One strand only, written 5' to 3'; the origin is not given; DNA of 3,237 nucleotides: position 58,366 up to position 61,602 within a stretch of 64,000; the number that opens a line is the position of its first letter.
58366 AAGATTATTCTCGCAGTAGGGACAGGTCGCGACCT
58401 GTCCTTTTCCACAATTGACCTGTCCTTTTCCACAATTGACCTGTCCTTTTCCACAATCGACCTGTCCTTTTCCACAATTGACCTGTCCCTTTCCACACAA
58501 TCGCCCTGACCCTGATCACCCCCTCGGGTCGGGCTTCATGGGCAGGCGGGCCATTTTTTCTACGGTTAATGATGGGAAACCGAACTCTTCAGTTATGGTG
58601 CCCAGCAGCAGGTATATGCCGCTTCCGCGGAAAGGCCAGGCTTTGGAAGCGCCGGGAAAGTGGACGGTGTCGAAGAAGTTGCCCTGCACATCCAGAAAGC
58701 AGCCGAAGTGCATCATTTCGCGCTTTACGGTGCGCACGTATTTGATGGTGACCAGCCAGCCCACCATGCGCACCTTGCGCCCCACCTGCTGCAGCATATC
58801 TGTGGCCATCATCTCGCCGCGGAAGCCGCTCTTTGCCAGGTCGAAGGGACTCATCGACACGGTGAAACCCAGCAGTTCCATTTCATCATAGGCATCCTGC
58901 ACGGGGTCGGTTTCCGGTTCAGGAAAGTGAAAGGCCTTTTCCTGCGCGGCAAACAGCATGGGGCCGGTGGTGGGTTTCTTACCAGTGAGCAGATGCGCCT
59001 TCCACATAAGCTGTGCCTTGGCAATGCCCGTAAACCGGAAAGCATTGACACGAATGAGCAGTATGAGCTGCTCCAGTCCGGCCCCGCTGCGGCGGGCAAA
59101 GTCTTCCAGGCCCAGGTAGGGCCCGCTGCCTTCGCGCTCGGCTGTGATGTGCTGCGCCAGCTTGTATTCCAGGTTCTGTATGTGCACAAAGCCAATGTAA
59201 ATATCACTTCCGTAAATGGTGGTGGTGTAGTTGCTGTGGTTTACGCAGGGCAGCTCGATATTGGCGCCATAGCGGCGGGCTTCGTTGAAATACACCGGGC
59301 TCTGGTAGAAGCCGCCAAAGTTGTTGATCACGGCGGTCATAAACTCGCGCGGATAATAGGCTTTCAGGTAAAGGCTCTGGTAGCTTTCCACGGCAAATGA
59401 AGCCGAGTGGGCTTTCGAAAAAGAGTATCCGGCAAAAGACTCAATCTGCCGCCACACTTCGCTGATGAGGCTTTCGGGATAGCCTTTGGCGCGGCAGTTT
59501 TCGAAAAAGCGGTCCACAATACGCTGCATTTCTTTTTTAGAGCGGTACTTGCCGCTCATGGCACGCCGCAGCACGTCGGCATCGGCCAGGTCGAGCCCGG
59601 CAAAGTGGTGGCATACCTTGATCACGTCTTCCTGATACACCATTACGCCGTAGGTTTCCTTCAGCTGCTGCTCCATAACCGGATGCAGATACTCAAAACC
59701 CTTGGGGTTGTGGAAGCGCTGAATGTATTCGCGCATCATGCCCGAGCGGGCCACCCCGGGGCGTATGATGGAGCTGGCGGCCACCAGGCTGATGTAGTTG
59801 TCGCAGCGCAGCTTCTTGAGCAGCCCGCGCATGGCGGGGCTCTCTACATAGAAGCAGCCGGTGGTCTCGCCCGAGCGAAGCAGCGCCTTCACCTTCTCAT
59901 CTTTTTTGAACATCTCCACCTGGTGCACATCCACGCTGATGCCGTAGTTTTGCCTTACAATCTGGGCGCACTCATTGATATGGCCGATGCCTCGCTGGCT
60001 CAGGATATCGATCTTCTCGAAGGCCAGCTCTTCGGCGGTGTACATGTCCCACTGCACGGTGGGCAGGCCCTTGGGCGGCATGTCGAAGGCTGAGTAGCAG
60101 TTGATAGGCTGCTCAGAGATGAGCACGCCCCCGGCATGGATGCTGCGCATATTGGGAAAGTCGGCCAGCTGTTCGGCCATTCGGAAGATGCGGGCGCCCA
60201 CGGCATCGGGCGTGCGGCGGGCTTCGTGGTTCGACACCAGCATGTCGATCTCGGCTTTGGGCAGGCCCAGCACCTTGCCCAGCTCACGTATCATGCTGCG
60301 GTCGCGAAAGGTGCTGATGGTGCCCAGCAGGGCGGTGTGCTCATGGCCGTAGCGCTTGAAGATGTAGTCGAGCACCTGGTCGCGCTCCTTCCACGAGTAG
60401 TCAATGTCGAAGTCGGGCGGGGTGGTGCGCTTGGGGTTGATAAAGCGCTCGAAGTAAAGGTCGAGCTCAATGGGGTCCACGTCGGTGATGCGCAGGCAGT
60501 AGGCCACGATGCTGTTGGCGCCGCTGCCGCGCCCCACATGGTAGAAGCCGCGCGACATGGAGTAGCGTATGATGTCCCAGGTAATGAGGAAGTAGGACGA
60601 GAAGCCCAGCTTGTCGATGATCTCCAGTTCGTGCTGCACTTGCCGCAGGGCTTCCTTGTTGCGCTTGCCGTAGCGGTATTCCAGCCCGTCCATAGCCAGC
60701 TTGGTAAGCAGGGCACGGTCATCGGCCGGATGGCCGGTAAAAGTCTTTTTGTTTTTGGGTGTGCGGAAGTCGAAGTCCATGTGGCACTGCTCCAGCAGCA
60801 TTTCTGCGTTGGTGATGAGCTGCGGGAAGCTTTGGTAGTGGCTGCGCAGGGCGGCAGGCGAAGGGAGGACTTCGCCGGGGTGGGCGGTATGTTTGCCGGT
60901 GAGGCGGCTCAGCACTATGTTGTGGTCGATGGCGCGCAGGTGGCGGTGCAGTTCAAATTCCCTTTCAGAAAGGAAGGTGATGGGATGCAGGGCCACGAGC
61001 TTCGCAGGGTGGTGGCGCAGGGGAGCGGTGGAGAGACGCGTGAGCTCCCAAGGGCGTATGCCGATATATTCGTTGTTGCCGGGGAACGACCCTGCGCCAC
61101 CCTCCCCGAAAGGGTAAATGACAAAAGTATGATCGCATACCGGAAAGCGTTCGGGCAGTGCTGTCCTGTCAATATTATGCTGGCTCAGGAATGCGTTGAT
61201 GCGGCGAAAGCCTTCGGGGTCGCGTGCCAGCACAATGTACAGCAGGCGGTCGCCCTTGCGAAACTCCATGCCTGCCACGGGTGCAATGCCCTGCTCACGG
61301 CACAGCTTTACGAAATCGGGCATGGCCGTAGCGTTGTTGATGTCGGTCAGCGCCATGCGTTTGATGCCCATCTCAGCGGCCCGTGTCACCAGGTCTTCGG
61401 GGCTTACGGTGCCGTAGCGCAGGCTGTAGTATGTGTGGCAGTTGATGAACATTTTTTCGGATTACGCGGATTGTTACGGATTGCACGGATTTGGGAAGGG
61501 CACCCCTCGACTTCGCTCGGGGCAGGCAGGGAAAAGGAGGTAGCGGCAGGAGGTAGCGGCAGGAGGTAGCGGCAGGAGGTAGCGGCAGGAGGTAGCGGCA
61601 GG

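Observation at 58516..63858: Minimal SOS-mutagenesis cassette: non-canonical LexA-like repressor divergent from an apparently active Y-family polymerase and DnaE2, with no imuA/imuB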

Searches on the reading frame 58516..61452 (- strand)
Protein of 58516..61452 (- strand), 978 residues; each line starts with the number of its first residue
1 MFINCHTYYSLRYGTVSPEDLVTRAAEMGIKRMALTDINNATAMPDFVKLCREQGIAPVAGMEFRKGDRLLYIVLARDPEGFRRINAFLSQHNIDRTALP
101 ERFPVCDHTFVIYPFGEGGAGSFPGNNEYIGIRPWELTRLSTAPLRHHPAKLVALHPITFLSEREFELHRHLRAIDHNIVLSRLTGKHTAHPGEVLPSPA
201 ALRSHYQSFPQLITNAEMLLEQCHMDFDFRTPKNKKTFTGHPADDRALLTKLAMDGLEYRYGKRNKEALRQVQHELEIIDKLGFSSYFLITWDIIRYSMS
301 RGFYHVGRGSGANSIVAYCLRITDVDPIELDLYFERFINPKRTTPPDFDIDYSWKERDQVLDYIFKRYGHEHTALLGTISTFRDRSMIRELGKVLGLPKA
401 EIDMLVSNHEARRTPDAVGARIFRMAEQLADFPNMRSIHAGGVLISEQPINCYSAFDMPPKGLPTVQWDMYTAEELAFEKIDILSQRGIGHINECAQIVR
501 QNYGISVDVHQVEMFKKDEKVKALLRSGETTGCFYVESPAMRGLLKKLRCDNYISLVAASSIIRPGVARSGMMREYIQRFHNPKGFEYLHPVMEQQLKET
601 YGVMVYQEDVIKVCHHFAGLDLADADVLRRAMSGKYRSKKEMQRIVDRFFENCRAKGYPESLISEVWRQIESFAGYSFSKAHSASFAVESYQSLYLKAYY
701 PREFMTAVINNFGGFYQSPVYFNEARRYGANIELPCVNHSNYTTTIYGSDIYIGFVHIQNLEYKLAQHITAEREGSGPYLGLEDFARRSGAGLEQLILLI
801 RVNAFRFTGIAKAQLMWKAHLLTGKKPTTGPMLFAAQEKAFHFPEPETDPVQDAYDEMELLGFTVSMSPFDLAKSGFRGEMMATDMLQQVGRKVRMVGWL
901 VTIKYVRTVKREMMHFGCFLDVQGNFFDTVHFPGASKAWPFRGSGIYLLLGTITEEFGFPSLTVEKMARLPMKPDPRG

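Call 3: search_protein_families(library=pfam, proteins=[window:58516-61452:-], max_evalue=0.01)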
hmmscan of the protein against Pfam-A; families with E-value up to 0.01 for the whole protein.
window:58516-61452:- (978 aa): 4 families
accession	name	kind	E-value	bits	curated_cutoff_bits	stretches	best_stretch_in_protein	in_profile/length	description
PF07733.18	DNA_pol3_alpha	-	1.5e-65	221.9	23.9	1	248-484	2-259/260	Bacterial DNA polymerase III alpha NTPase domain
PF17657.6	DNA_pol3_finger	-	1.7e-41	141.8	22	1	492-657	5-166/166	Bacterial DNA polymerase III alpha subunit finger domain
PF14579.12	HHH_6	-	2.7e-16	60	25.6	1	729-815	1-90/90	Helix-hairpin-helix motif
PF02811.25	PHP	-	1.5e-15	58.3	26.4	1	5-95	4-98/164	PHP domain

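Call 4: search_protein_families(library=ncbifam, proteins=[window:58516-61452:-], max_evalue=0.01)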
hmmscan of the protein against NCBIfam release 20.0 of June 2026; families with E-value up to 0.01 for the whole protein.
window:58516-61452:- (978 aa): 15 families
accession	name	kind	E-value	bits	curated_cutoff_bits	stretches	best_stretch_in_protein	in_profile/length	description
NF004226.0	PRK05673.1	equivalog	1.9e-160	536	1002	2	149-932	198-1022/1146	DNA polymerase III subunit alpha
TIGR00594.1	polc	superfamily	1.4e-153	513.4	434.35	2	151-925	195-1016/1022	DNA polymerase III subunit alpha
NF004225.0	PRK05672.1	subfamily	2.3e-153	512.6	939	2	150-898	194-961/1047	error-prone DNA polymerase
NF005298.0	PRK06826.1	equivalog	4.5e-147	491.6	1260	2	152-819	202-893/1151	DNA polymerase III subunit alpha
NF005582.0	PRK07279.1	equivalog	3e-130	436.1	1279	1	3-936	5-928/1033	DNA polymerase III subunit alpha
NF005516.0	PRK07135.1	equivalog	3.7e-130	435.8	1084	2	210-812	193-816/974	DNA polymerase III DnaE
NF005377.0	PRK06920.1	equivalog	1.6e-129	433.6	1806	2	152-934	187-985/1108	DNA polymerase III subunit alpha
NF004550.0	PRK05898.1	equivalog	7e-109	365.4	1182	2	157-826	142-827/971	DNA polymerase III subunit alpha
NF005617.0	PRK07374.1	equivalog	6.7e-107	358.8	1653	3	421-788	506-870/1170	DNA polymerase III subunit alpha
NF007079.0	PRK09532.1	equivalog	1.5e-78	265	1525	3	243-406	297-466/876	DNA polymerase III subunit alpha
NF001688.0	PRK00448.1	equivalog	9e-21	73.2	873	2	236-329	820-914/1445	PolC-type DNA polymerase III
TIGR01405.1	polC_Gram_pos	equivalog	1.9e-18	65.6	1043.45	2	251-328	600-678/1211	DNA polymerase III subunit alpha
NF005616.0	PRK07373.1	equivalog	9.4e-16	57.4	646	1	674-789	34-150/449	DNA polymerase III subunit alpha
NF041577.1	nside_bi_sphtase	equivalog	4.2e-05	22.8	400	1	4-64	5-65/276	3',5'-nucleoside bisphosphate phosphatase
NF047791.1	RNaseRnm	equivalog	0.001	18.4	375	1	5-54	7-54/275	RNase RNM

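Call 13: find_homologous_proteins(query=window:58516-61452:-, max_evalue=1e-10)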
Query window:58516-61452:- (978 aa): 8000 proteins with E <= 1e-10 among 8000 candidates; the best 120 are listed.
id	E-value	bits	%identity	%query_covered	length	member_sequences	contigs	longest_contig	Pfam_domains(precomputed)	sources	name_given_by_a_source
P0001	0.0e+0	2174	94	100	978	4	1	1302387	PF02811.27,PF14579.13,PF17657.7,PF07733.19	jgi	jgi:error-prone DNA polymerase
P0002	0.0e+0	2168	94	100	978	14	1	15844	PF02811.27,PF14579.13,PF17657.7,PF07733.19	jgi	-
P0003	0.0e+0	2143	93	100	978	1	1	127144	PF02811.27,PF14579.13,PF17657.7,PF07733.19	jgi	jgi:DNA-directed DNA polymerase III PolC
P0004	0.0e+0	2085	90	100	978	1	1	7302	PF02811.27,PF14579.13,PF17657.7,PF07733.19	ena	-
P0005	0.0e+0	2072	89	100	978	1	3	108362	PF02811.27,PF14579.13,PF17657.7,PF07733.19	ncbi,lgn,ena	-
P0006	0.0e+0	2018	87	100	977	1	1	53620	PF02811.27,PF14579.13,PF17657.7,PF07733.19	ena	-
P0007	0.0e+0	1925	84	100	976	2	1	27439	PF02811.27,PF14579.13,PF17657.7,PF07733.19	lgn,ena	-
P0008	0.0e+0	1865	81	100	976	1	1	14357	PF02811.27,PF14579.13,PF17657.7,PF07733.19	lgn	-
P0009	0.0e+0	1815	79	100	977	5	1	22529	PF02811.27,PF14579.13,PF17657.7,PF07733.19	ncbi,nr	ncbi:MAG TPA: DNA polymerase III subunit alpha [Bacteroidales bacterium]|nr:DNA polymerase III subun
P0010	0.0e+0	1793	79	100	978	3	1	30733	PF02811.27,PF14579.13,PF17657.7,PF07733.19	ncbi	-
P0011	0.0e+0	1791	77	100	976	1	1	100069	PF02811.27,PF14579.13,PF17657.7,PF07733.19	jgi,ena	-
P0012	0.0e+0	1790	77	100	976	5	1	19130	PF02811.27,PF14579.13,PF17657.7,PF07733.19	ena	-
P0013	0.0e+0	1786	77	100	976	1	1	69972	PF02811.27,PF14579.13,PF17657.7,PF07733.19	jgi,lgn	-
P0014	0.0e+0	1766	77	100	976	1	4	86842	PF02811.27,PF14579.13,PF17657.7,PF07733.19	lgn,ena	-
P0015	0.0e+0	1735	76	100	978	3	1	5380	PF02811.27,PF14579.13,PF17657.7,PF07733.19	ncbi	-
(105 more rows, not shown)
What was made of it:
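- Some sources name homologs 'DNA polymerase III subunit alpha' (call 13).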

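Call 16: search_solved_structures(query=window:58516-61452:-, max_evalue=1e-20, show_alignments=0)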
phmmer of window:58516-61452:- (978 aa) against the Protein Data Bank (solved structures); distinct sequences matched with E-value up to 1e-20: 9.
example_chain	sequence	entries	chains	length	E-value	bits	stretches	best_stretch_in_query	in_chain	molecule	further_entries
2hpi_A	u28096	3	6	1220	4.3e-92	312.7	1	269-805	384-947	DNA polymerase III alpha subunit | DNA polymerase III subunit alpha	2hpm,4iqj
3e0d_A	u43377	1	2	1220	4.9e-92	312.5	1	269-805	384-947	DNA polymerase III subunit alpha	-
2hnh_A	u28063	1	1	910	2.3e-90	307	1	151-813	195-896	DNA polymerase III alpha subunit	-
2hqa_A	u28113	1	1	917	2.4e-90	306.9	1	151-814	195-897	DNA polymerase III alpha subunit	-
5m1s_A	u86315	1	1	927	2.5e-90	306.9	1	151-814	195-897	DNA polymerase III subunit alpha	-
4jom_A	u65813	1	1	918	6.1e-90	305.6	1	151-814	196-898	DNA polymerase III subunit alpha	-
5fku_A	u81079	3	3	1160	7.4e-90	305.3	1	151-814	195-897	DNA POLYMERASE III SUBUNIT ALPHA | DNA POLYMERASE III ALPHA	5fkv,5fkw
5lew_A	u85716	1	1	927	7e-84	285.5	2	421-812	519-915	DNA polymerase III subunit alpha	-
7pu7_A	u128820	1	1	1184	1.8e-83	284.2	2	421-812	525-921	DNA polymerase III subunit alpha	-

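Call 42: search_solved_structures(query=window:58516-61452:-, max_evalue=1e-85, show_alignments=3)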
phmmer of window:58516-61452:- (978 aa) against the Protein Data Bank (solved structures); distinct sequences matched with E-value up to 1e-85: 7.
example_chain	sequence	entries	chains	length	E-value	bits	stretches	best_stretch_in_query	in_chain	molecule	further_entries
2hpi_A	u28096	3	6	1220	4.3e-92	312.7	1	269-805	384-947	DNA polymerase III alpha subunit | DNA polymerase III subunit alpha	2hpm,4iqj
3e0d_A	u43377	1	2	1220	4.9e-92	312.5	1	269-805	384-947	DNA polymerase III subunit alpha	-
2hnh_A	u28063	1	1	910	2.3e-90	307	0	151-813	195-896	DNA polymerase III alpha subunit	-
2hqa_A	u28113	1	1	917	2.4e-90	306.9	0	151-814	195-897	DNA polymerase III alpha subunit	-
5m1s_A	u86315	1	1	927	2.5e-90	306.9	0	151-814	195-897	DNA polymerase III subunit alpha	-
4jom_A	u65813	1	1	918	6.1e-90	305.6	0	151-814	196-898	DNA polymerase III subunit alpha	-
5fku_A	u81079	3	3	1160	7.4e-90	305.3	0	151-814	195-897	DNA POLYMERASE III SUBUNIT ALPHA | DNA POLYMERASE III ALPHA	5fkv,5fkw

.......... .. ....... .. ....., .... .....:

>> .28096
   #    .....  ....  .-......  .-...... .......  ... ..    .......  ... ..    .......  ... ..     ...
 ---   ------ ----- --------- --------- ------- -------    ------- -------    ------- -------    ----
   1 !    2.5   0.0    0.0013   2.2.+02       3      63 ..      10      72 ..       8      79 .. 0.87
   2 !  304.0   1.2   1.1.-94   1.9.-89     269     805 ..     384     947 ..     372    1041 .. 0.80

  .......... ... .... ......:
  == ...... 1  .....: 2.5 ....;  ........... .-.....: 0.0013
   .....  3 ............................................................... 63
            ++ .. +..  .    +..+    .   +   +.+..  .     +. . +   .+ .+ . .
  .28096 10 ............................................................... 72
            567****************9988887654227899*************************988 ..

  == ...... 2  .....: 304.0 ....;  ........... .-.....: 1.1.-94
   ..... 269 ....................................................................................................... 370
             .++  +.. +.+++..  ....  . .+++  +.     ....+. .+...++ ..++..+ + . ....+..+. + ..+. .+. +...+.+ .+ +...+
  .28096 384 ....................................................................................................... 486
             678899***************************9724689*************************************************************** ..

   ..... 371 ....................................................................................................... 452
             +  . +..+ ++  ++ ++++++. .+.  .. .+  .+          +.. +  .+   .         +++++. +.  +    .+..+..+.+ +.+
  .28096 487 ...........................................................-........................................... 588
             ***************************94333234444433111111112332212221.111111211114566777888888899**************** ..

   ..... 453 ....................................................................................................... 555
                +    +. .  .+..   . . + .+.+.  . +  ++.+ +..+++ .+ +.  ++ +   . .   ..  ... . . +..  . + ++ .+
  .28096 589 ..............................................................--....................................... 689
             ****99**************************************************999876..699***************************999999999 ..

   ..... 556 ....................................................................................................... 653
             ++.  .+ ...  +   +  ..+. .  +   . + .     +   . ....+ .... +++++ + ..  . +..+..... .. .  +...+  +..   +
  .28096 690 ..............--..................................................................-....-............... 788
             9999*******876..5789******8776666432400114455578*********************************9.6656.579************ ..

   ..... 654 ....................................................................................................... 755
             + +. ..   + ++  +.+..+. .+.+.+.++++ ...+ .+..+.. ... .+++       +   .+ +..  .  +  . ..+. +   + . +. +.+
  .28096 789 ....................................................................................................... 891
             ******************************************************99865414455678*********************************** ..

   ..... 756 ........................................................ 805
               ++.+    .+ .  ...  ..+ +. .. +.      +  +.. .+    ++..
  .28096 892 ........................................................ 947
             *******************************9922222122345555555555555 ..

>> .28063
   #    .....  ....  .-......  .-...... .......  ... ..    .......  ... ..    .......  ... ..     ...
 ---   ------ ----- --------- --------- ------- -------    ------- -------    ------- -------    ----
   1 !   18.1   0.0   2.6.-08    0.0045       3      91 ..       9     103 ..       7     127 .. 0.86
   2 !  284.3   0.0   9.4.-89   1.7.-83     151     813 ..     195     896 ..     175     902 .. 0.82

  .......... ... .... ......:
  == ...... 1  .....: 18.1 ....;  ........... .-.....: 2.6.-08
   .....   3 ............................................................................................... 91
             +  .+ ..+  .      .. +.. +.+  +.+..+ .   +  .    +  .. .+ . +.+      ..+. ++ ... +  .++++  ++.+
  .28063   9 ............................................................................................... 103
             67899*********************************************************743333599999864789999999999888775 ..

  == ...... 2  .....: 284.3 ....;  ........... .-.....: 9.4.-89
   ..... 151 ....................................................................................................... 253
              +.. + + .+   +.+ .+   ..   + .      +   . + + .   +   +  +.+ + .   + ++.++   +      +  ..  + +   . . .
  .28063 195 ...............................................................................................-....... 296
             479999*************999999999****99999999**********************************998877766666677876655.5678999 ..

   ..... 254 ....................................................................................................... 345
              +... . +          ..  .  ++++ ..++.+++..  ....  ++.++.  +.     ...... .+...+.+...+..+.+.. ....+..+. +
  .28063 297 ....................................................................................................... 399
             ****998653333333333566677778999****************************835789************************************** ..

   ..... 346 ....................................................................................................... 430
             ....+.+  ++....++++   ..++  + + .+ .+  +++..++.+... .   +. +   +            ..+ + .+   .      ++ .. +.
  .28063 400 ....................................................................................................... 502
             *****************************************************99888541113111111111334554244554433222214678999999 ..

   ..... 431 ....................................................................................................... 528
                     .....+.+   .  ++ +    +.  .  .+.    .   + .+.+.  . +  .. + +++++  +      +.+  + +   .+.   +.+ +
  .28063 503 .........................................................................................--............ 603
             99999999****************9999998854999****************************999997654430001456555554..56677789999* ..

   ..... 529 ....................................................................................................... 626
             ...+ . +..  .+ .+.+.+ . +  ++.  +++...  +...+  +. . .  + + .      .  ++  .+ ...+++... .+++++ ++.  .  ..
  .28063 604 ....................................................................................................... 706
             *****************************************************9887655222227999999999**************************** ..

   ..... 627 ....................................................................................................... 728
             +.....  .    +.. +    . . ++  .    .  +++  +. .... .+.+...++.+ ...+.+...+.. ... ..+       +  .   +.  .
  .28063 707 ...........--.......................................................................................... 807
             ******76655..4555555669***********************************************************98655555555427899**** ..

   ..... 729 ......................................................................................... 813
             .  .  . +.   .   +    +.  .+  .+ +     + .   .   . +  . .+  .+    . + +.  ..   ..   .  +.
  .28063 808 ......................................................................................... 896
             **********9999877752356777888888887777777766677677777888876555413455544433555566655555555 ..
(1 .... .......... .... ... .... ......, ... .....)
